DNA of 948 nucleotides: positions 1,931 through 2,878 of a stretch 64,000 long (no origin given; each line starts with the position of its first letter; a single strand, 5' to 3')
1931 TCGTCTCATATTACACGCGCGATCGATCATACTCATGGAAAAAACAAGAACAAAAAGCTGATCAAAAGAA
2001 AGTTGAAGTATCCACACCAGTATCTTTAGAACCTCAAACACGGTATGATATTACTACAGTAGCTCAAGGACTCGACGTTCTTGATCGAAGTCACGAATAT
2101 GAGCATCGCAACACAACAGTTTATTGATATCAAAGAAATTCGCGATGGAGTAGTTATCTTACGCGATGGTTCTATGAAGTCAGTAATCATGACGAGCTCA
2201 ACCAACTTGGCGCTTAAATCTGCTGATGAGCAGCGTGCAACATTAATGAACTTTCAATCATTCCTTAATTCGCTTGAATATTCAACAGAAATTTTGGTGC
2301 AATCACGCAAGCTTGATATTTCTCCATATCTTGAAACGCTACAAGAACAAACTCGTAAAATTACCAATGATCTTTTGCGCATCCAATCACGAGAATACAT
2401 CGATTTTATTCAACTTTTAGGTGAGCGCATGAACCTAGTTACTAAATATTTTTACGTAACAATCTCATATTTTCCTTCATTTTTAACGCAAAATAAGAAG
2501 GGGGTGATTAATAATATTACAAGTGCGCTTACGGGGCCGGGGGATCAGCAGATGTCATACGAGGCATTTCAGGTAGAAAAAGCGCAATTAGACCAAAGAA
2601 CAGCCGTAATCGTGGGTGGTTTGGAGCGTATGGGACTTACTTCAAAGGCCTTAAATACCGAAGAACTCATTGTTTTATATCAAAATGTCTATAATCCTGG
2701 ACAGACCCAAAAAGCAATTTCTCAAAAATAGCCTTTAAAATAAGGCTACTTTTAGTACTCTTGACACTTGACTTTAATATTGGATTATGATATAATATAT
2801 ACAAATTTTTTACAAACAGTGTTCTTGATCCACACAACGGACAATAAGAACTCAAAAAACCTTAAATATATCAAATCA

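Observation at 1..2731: T4SS-like module with an orphan VirB4 N-domain ORF downstream of a complete VirB4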

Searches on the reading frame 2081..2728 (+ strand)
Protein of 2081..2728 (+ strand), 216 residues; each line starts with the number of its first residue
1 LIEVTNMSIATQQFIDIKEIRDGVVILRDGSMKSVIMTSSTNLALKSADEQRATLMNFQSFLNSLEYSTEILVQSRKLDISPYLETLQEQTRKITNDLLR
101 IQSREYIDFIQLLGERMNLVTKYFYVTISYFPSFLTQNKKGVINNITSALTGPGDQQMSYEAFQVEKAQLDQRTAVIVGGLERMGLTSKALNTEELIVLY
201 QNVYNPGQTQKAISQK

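Call 4: search_protein_families(library=pfam, proteins=[window:2081-2728:+], max_evalue=1)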
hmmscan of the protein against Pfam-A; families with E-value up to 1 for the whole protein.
window:2081-2728:+ (216 aa): 2 families
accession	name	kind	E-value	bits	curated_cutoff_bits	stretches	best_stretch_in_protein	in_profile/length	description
PF00134.28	Cyclin_N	-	0.028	14.6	23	1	100-138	21-66/127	Cyclin, N-terminal domain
PF13874.11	Nup54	-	0.14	12.6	30.5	1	49-103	39-93/140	Nucleoporin complex subunit 54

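Call 6: find_homologous_proteins(query=window:2081-2728:+)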
Query window:2081-2728:+ (216 aa): 1930 proteins with E <= 0.001 among 2129 candidates; the best 120 are listed.
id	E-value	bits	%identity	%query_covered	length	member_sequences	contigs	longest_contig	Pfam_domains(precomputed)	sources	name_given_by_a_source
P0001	8.3e-121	418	94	97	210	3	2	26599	PF26593.2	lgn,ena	-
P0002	4.5e-93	328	76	97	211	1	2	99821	PF26593.2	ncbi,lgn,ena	-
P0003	6.5e-56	207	49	96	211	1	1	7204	PF26593.2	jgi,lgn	-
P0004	9.2e-55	203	49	95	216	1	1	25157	PF26593.2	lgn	-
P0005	1.6e-54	202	50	95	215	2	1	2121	PF26593.2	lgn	-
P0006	2.9e-54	202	47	99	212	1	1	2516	PF26593.2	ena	-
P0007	4.1e-54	201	46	100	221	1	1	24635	PF26593.2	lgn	-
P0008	5.5e-54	201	46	94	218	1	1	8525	PF26593.2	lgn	-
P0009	5.9e-54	201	50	95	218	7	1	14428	PF26593.2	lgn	-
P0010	5.9e-54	201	46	94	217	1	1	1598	PF26593.2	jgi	jgi:type IV secretory pathway VirB4 component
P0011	7.4e-54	200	50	94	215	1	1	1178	PF26593.2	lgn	-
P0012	8.9e-54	200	47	94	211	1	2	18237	PF26593.2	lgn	-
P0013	1.0e-53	200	45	100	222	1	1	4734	PF26593.2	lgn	-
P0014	1.2e-53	200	47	96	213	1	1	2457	PF26593.2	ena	-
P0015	1.3e-53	199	48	94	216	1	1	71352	PF26593.2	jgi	jgi:type IV secretory pathway VirB4 component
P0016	1.4e-53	199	50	94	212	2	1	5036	PF26593.2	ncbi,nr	ncbi:MAG: hypothetical protein HYY60_03155 [Parcubacteria group bacterium]|nr:hypothetical protein [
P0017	1.6e-53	199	45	96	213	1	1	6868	PF26593.2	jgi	jgi:hypothetical protein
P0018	1.6e-53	199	48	95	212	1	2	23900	PF26593.2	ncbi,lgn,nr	ncbi:MAG: hypothetical protein HYT29_01005 [Parcubacteria group bacterium]|nr:hypothetical protein [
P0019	1.8e-53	199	47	96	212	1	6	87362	PF26593.2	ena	-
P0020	1.9e-53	199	47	96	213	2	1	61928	PF26593.2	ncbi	-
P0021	2.1e-53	199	45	94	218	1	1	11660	PF26593.2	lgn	-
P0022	2.5e-53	199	47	95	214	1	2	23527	PF26593.2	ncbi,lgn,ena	ncbi:MAG: hypothetical protein AAB866_00610 [Patescibacteria group bacterium]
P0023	2.6e-53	198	44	95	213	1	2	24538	PF26593.2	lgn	-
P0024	2.6e-53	198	45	94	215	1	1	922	PF26593.2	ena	-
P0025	3.3e-53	198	47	97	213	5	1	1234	PF26593.2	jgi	-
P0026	3.4e-53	198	49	97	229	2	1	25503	PF26593.2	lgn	-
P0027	3.5e-53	198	47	94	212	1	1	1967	PF26593.2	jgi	-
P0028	3.6e-53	198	47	97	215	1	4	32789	PF26593.2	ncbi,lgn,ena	-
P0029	4.1e-53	198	45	94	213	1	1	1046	PF26593.2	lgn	-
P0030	4.4e-53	198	45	96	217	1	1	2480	PF26593.2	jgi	jgi:type IV secretory pathway VirB4 component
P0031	4.5e-53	198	48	95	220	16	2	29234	PF26593.2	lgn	-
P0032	4.5e-53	198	47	94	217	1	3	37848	PF26593.2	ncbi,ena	-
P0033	5.0e-53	198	46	94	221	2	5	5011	PF26593.2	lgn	-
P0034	5.8e-53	197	47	96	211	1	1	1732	PF26593.2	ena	-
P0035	6.0e-53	197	47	94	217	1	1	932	PF26593.2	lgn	-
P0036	6.6e-53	197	50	95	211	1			PF26593.2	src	-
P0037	7.3e-53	197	46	94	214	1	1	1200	PF26593.2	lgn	-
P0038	7.4e-53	197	47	95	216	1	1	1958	PF26593.2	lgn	-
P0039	7.4e-53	197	50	95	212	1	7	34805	PF26593.2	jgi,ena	-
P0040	7.7e-53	197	49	96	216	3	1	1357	PF26593.2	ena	-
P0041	7.8e-53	197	46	95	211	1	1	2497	PF26593.2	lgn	-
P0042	8.1e-53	197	46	94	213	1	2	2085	PF26593.2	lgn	-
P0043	8.7e-53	197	47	96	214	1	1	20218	PF26593.2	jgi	jgi:hypothetical protein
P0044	9.8e-53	197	45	96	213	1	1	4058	PF26593.2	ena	-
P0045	1.0e-52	197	49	94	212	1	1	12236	PF26593.2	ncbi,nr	ncbi:MAG: hypothetical protein Q7S34_04560 [bacterium]|nr:hypothetical protein [bacterium]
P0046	1.1e-52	196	45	94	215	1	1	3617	PF26593.2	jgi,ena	-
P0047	1.3e-52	196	49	95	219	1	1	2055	PF26593.2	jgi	jgi:type IV secretory pathway VirB4 component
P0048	1.5e-52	196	48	96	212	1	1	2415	PF26593.2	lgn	-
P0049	1.7e-52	196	46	97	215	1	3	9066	PF26593.2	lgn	-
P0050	1.8e-52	196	45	99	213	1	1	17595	PF26593.2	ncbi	-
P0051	2.1e-52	196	46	96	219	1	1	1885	PF26593.2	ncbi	ncbi:MAG TPA: hypothetical protein VF803_03815 [Candidatus Paceibacterota bacterium]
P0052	2.1e-52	196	44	96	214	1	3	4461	PF26593.2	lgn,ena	-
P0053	2.3e-52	195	45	96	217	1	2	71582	PF26593.2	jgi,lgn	jgi:hypothetical protein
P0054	2.5e-52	195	47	94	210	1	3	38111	PF26593.2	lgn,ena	-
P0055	2.6e-52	195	47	94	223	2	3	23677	PF26593.2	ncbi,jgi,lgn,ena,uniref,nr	ncbi:MAG: hypothetical protein COU46_02130 [Candidatus Niyogibacteria bacterium CG10_big_fil_rev_8_2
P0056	2.6e-52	195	47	95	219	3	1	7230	PF26593.2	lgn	-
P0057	2.7e-52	195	45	94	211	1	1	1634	PF26593.2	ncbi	-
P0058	2.7e-52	195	47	95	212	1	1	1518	PF26593.2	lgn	-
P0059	2.8e-52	195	47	95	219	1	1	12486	PF26593.2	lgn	-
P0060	2.9e-52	195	48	92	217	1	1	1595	PF26593.2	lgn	-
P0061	3.0e-52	195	47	95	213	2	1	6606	PF26593.2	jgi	-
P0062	3.0e-52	195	45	97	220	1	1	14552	PF26593.2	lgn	-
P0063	3.1e-52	195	48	96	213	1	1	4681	PF26593.2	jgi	jgi:hypothetical protein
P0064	3.4e-52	195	43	96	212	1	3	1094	PF26593.2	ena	-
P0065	3.4e-52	195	46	96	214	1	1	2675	PF26593.2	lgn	-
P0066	3.4e-52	195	47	94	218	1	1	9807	PF26593.2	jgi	jgi:hypothetical protein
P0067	3.8e-52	195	45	96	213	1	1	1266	PF26593.2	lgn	-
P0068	3.8e-52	195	47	96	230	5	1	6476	PF26593.2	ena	-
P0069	4.1e-52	195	47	97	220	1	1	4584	PF26593.2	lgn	-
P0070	4.1e-52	195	47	94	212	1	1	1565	PF26593.2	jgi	-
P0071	4.1e-52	195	46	94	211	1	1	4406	PF26593.2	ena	-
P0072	4.1e-52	195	44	95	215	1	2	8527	PF26593.2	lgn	-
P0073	4.2e-52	195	47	96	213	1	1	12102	PF26593.2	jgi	jgi:hypothetical protein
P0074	4.2e-52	195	46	94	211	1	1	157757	PF26593.2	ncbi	-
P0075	4.2e-52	195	47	96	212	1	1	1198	PF26593.2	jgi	jgi:type IV secretory pathway VirB4 component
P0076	4.3e-52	194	45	96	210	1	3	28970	PF26593.2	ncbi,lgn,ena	-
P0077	4.4e-52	194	46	94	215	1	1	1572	PF26593.2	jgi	jgi:hypothetical protein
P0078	4.6e-52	194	47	94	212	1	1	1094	PF26593.2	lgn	-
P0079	4.7e-52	194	46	96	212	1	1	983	PF26593.2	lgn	-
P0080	4.7e-52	194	46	96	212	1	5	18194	PF26593.2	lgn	-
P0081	5.0e-52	194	46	95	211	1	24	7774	PF26593.2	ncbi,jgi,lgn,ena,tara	jgi:type IV secretory pathway VirB4 component|tara:strand:+ start:48 stop:683 length:636 start_codon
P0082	5.1e-52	194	49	97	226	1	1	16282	PF26593.2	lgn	-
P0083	5.2e-52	194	45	94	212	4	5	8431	PF26593.2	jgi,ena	-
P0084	5.3e-52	194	44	97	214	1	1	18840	PF26593.2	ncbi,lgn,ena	-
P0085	5.3e-52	194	46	95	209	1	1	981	PF26593.2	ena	-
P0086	5.4e-52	194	46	95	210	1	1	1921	PF26593.2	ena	-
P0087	5.4e-52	194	45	95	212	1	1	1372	PF26593.2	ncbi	-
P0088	5.4e-52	194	46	98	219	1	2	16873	PF26593.2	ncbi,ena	-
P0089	5.5e-52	194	47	96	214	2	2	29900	PF26593.2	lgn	-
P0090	5.6e-52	194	45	95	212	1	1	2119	PF26593.2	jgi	jgi:type IV secretory pathway VirB4 component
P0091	5.6e-52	194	48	95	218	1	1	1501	PF26593.2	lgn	-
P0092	5.7e-52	194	48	94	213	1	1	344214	PF26593.2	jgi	jgi:type IV secretory pathway VirB4 component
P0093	5.7e-52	194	47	94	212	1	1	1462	PF26593.2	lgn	-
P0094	5.7e-52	194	46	95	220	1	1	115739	PF26593.2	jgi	jgi:type IV secretory pathway VirB4 component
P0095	6.0e-52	194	46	96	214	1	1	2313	PF26593.2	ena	-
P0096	6.0e-52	194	47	96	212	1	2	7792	PF26593.2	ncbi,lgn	-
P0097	6.2e-52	194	47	95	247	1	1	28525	PF26593.2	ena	-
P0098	6.4e-52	194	47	97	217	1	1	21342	PF26593.2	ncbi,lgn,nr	ncbi:MAG: hypothetical protein BMS9Abin13_583 [Patescibacteria group bacterium]|nr:MAG: hypothetical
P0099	6.5e-52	194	46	95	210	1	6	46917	PF26593.2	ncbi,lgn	-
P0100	6.5e-52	194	49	95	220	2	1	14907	PF26593.2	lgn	-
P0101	6.7e-52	194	45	95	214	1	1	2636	PF26593.2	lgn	-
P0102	6.8e-52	194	45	95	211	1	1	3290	PF26593.2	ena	-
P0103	6.9e-52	194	46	94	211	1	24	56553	PF26593.2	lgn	-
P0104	6.9e-52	194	45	94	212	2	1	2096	PF26593.2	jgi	jgi:type IV secretory pathway VirB4 component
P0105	7.0e-52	194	46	95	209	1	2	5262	PF26593.2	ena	-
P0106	7.1e-52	194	46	94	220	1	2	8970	PF26593.2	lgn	-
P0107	7.1e-52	194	46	94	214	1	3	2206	PF26593.2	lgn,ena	-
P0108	7.2e-52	194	47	94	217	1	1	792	PF26593.2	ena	-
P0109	7.6e-52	194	47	94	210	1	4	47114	PF26593.2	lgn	-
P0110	7.7e-52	194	47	96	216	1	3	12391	PF26593.2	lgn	-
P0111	8.0e-52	194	46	94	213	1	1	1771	PF26593.2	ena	-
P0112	8.1e-52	194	49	94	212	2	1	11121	PF26593.2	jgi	-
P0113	8.8e-52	193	45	96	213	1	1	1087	PF26593.2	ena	-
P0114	9.2e-52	193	48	94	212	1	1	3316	PF26593.2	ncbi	-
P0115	9.4e-52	193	45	97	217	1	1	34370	PF26593.2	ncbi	-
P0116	1.0e-51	193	47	94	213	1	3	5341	PF26593.2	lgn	-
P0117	1.0e-51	193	46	94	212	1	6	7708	PF26593.2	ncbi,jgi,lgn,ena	ncbi:MAG TPA: hypothetical protein VJJ48_00020 [Candidatus Paceibacterota bacterium]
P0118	1.1e-51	193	48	96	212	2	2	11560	PF26593.2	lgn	-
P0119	1.1e-51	193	45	96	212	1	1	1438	PF26593.2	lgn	-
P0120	1.1e-51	193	48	97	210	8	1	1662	PF26593.2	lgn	-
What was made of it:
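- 2099..2731 (+): TrsD-like / 'TraC-like' protein of 210 aa (the maximal ORF starts at TTG 2081, giving 216 aa). It is the detached N-terminal segment of VirB4. It overlaps the end of PrgI by 29 nt. 1,930 homologues were found, and the top 120 are all 209-247 aa and carry PF26593 TraC-like (call 6).
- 1,930 homologues were found, and the top 120 are all ~212 aa (call 6).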

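Call 7: find_encoding_contigs(protein=window:2081-2728:+, flank=10000, max_places=4)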
Protein window:2081-2728:+ (216 aa): no gene with exactly this product is on record in the collection.
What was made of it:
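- Tried and rejected: An exact look-up of the 216-aa TTG-start version failed (call 7).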

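Call 8: find_encoding_contigs(protein=P0002, flank=10000, max_places=3)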
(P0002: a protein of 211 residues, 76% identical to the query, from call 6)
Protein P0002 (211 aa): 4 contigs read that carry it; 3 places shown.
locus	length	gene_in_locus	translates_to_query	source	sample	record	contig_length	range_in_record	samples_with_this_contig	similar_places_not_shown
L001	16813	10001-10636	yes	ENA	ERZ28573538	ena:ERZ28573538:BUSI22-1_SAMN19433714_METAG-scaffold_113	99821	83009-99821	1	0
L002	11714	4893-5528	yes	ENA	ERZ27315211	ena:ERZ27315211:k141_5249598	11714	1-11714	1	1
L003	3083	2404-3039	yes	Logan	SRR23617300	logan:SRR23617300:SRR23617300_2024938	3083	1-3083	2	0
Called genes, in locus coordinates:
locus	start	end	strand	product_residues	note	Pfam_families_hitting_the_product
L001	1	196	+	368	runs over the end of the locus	PF00712:DNA_pol3_beta, PF02767:DNA_pol3_beta_2, PF02768:DNA_pol3_beta_3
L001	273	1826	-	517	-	-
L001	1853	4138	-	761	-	-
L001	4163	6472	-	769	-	-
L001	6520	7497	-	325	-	-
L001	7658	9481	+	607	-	PF12846:AAA_10 (faint), PF19044:P-loop_TraG, PF01935:DUF87 (faint)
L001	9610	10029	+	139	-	PF12666:PrgI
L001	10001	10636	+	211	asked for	PF26593:TraC-like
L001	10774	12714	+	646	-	-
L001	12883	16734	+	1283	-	PF16656:Pur_ac_phosph_N (faint), PF16655:PhoD_N (faint)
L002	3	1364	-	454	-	?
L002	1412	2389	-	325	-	-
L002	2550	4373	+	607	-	PF12846:AAA_10 (faint), PF19044:P-loop_TraG, PF01935:DUF87 (faint)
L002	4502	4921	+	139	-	PF12666:PrgI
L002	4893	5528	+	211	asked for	PF26593:TraC-like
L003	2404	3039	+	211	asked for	PF26593:TraC-like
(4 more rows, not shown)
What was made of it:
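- Three independent assemblies of a 76%-identical relative show the same ATPase, PrgI, TrsD order (call 8).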

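Call 11: search_solved_structures(query=window:2081-2728:+, max_evalue=10, show_alignments=2)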
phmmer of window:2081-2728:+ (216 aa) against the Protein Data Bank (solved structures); distinct sequences matched with E-value up to 10: 0.
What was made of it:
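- Tried and rejected: phmmer of the ORF against PDB sequences found nothing (call 11).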

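Call 12: search_solved_structures(query=L001:7658-9478:+, max_evalue=0.01, show_alignments=1)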
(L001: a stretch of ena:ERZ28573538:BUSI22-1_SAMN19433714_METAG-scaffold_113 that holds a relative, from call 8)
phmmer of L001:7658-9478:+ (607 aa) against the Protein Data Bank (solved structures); distinct sequences matched with E-value up to 0.01: 4.
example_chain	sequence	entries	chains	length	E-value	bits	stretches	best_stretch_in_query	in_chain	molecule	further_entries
4ag5_A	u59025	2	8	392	3.1e-44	154.7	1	222-582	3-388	TYPE IV SECRETORY PATHWAY VIRB4 COMPONENTS-LIKE PROTEIN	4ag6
7o41_A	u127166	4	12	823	5e-08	35.1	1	252-555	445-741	TrwK protein | Type IV secretion system protein virB4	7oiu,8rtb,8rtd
7o43_A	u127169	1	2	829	5.1e-08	35.1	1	252-555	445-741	TrwK protein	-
7o42_A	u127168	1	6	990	8.2e-08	34.4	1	252-555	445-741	TrwK protein,Protein hcp1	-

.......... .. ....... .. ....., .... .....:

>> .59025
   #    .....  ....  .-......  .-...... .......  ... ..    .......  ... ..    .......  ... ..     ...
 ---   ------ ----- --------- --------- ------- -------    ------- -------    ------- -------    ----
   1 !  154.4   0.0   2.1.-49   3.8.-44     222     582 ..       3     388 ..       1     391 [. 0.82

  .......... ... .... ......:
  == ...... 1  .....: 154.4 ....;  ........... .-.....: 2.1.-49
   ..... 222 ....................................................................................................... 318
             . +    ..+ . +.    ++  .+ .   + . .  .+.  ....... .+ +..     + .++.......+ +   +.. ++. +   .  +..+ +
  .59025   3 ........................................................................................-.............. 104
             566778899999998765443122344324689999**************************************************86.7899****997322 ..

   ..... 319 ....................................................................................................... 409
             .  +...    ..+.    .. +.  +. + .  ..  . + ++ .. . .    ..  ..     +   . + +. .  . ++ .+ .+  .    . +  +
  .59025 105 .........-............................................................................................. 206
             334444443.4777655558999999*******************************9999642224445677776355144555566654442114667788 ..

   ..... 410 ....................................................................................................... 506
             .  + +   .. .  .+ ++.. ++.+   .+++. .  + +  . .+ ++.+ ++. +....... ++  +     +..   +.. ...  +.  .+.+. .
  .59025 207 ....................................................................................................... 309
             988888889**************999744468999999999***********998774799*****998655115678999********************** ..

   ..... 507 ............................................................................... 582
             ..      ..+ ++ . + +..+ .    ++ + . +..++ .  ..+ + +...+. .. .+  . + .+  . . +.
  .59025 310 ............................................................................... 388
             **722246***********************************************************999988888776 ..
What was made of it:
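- On VirB4-like conjugal transfer ATPase, CD1110 family (NCBIfam NF045971): PDB 4AG5 matches the 92%-identical L001 orthologue at 3.1e-44 over 360 residues (call 12).
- Checked: PDB 4AG5, the VirB4 C-terminal domain, matches its 92%-identical orthologue at 3e-44 (call 12).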

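Call 13: search_dna_similar(query=window:2081-2728:+, collection=plasmids, mode=protein, max_evalue=0.001, max_rows=25)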
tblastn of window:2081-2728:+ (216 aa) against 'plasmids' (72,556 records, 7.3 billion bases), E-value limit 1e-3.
Records with a match: 29; places in all: 30; records where one place covers at least 80% of the query: 12.
Best place of each record, by identity: <60% 29.
By first word of the organism name: Geobacillus 6; Cytobacillus 5; Paenibacillus 3; Sulfobacillus 2; Embleya 2; Pontibacillus 1; Brevibacillus 1; Miltoncostaea 1; Aneurinibacillus 1; Priestia 1; and 6 more.
By predicted mobility (MOB-suite, as given by PLSDB): non-mobilizable 20; conjugative 7; mobilizable 2.
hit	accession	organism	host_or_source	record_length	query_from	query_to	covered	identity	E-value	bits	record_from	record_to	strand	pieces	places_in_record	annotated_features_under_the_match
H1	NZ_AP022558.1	Geobacillus subterraneus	-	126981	11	205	90%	29.4%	2e-10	67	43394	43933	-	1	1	hypothetical protein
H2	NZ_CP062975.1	Pontibacillus sp. ALD_SL1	mangrove mud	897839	11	209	92%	28.6%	1e-13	76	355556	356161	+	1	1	hypothetical protein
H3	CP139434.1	Brevibacillus halotolerans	cell culture,freshwater soil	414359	8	205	92%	28.1%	3e-11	69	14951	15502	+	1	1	hypothetical protein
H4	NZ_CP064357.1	Miltoncostaea oceani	pure culture,marine sediment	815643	22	211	88%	28.7%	7e-11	68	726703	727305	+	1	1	hypothetical protein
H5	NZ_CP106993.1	Paenibacillus thiaminolyticus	mixed culture,sour bamboo shoots sample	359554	12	205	90%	27.9%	1e-10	67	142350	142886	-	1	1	hypothetical protein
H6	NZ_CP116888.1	Aneurinibacillus sp. Ricciae_BoGa-3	whole organism,Plant material,Lab grown ...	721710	4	205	94%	26.4%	3e-11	69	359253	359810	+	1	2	hypothetical protein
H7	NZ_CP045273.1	Priestia megaterium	pure culture,Paper surface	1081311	20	209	88%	27.1%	5e-8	60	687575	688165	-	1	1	none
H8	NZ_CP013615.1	Clostridium perfringens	canine,Pure culture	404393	12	205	90%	25.9%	3e-10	66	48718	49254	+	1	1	hypothetical protein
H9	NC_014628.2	Paenibacillus polymyxa SC2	-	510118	10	205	91%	24.3%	5e-8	60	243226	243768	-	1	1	hypothetical protein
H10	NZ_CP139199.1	Paenibacillus polymyxa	mixed culture,soil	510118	10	205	91%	24.3%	5e-8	60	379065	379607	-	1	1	hypothetical protein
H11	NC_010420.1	Geobacillus stearothermophilus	geothermal site near the Baltic Sea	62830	29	199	79%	27.7%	6e-6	54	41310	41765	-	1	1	hypothetical protein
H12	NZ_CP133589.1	Parageobacillus toebii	cell culture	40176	29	199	79%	27.2%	5e-6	54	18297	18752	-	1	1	hypothetical protein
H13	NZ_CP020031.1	Geobacillus thermodenitrificans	-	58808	29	199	79%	27.2%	5e-6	54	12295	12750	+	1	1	hypothetical protein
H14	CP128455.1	Geobacillus stearothermophilus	whole genome,Mungang Hot spring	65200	29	199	79%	27.2%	8e-6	53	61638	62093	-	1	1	hypothetical protein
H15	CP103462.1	Geobacillus sp. CX412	-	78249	29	199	79%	27.2%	8e-6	53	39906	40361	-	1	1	record has no annotation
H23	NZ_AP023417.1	Vescimonas fastidiosa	Homo sapiens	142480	13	126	53%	25.4%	2e-6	55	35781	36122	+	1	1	PrgI family protein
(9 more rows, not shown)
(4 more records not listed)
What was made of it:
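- Closest known: Split PrgI, ~315-aa protein, ~640-aa DUF87 ATPase loci on Bacillota plasmids. Same: These gave the best plasmid hits to the ORF, at 26-29% identity over 90% of its length (call 13).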

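Call 14: get_annotated_region(hit=H1, flank=6000)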
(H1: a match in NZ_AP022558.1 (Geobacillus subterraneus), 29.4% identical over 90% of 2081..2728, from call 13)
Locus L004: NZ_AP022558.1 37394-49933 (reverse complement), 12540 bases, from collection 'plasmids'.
description: Geobacillus subterraneus strain E55-1 plasmid pGspE55-1, complete sequence
organism: Geobacillus subterraneus (NCBI taxid 129338)
taxonomy: Bacteria; Bacillota; Bacilli; Bacillales; Bacillaceae; Geobacillus; Geobacillus subterraneus
host: -; source: -; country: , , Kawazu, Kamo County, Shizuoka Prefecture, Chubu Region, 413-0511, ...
typing (MOB-suite, as given by PLSDB): non-mobilizable
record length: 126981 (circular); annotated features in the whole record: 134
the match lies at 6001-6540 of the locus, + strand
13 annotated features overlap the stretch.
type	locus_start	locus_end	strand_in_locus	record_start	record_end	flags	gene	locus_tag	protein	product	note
CDS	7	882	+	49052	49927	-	-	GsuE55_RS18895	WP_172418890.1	type II secretion system F family protein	-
CDS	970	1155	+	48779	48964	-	-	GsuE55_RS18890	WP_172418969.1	hypothetical protein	-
CDS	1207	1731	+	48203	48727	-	-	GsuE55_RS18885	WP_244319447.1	hypothetical protein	-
CDS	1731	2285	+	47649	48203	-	-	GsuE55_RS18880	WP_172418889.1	hypothetical protein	-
CDS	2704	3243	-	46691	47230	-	-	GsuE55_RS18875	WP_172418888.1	helix-turn-helix domain-containing protein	-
CDS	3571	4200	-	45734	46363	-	-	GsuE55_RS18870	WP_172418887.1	TlpA disulfide reductase family protein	-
CDS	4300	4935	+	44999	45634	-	-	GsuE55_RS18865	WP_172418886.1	sigma-70 family RNA polymerase sigma factor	GO:0006352 - DNA-templated transcription initiation [Evidence IEA]; GO:0006355 - regulation of DNA-templated ...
CDS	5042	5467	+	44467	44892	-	-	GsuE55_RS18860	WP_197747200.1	hypothetical protein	-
CDS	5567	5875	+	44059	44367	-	-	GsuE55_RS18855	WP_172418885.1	PrgI family mobile element protein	-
CDS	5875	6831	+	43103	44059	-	-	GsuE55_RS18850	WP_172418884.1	hypothetical protein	-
CDS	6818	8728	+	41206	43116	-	-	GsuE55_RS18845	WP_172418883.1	DUF87 domain-containing protein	-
CDS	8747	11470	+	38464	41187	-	-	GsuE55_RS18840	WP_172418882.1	hypothetical protein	-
CDS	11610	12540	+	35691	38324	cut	-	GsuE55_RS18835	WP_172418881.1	M23 family metallopeptidase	-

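Call 15: get_annotated_region(hit=H23, flank=6000)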
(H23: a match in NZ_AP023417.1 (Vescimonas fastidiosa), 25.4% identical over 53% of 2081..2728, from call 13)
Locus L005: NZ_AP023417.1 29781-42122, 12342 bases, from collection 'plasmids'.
description: Vescimonas fastidiosa strain MM35 plasmid pMM35_02
organism: Vescimonas fastidiosa (NCBI taxid 2714353)
taxonomy: Bacteria; Bacillota; Clostridia; Eubacteriales; Oscillospiraceae; Vescimonas; Vescimonas fastidiosa
host: -; source: Homo sapiens; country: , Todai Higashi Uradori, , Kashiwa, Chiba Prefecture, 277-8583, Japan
typing (MOB-suite, as given by PLSDB): non-mobilizable
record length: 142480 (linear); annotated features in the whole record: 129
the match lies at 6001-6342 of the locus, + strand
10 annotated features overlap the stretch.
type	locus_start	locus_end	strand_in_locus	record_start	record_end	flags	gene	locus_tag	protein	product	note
CDS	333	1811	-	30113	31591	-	-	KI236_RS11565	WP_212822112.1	hypothetical protein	-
CDS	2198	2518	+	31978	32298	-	-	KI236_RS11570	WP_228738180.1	fimbrial protein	-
CDS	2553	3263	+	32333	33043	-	-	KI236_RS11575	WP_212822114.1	hypothetical protein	-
CDS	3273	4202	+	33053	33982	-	-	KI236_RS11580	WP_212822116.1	hypothetical protein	-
CDS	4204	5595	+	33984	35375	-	-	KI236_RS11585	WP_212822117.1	C39 family peptidase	-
CDS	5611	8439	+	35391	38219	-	-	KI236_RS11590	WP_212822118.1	PrgI family protein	-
CDS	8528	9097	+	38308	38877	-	-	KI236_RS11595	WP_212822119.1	DUF5697 family protein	-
CDS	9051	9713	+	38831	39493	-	-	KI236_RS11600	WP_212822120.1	DUF6100 family protein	-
CDS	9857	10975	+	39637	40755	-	-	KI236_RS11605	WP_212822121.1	hypothetical protein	-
CDS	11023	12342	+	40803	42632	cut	-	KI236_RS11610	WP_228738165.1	VirD4-like conjugal transfer protein, CD1115 family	-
